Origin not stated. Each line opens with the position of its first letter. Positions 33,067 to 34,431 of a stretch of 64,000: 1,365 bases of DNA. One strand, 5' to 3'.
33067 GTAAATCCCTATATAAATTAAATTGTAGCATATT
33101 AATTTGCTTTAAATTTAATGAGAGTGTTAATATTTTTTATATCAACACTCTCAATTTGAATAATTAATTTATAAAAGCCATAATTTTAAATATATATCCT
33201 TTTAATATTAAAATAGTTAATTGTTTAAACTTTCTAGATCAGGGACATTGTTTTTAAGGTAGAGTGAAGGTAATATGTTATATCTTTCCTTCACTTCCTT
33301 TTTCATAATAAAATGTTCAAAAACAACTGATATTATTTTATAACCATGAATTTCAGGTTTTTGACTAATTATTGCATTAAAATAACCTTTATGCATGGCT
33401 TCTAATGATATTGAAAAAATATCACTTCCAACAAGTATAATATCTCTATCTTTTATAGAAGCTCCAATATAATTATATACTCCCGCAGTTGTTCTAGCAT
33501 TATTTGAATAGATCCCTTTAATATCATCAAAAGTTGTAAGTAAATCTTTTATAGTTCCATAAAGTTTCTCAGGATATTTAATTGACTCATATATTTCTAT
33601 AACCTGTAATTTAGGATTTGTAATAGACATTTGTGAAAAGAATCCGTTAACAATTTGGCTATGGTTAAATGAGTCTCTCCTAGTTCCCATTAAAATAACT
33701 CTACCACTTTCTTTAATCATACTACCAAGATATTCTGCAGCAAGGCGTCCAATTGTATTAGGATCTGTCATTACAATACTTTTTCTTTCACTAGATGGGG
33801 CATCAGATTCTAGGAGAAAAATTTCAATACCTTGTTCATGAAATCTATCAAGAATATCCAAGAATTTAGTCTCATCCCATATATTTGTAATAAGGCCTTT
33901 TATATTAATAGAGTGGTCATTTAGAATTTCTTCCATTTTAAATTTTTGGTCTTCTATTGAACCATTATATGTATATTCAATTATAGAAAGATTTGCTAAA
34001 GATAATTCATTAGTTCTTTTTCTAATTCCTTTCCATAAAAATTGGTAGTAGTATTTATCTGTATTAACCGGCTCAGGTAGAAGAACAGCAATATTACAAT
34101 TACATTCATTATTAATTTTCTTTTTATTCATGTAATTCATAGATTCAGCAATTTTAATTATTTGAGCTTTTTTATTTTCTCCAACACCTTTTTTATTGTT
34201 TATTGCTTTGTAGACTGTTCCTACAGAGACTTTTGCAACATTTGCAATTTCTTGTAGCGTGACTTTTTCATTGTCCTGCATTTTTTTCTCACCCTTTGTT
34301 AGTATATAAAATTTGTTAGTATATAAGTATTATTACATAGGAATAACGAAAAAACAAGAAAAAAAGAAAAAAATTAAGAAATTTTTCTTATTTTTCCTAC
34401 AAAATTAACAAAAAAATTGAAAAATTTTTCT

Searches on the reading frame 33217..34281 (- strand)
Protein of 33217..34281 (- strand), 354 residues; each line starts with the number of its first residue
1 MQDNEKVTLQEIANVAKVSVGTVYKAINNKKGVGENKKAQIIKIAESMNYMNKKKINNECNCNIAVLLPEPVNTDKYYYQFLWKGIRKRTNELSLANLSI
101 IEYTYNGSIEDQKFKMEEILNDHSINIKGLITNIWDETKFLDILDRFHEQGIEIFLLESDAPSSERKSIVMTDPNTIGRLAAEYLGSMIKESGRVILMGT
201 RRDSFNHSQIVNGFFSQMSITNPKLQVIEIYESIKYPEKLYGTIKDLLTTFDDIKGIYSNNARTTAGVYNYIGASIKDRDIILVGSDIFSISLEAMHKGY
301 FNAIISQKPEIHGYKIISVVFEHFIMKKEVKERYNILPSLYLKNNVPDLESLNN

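Call 73: search_protein_families(library=ncbifam, proteins=[window:33217-34281:-], max_evalue=1e-10)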
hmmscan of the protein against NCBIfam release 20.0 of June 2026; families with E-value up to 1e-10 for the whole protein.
window:33217-34281:- (354 aa): 1 family
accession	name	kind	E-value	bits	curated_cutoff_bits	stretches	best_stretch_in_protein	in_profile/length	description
NF047341.1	lactose_RbsR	equivalog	1.1e-11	44.7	382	1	6-226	2-213/331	ribose utilization transcriptional repressor RbsR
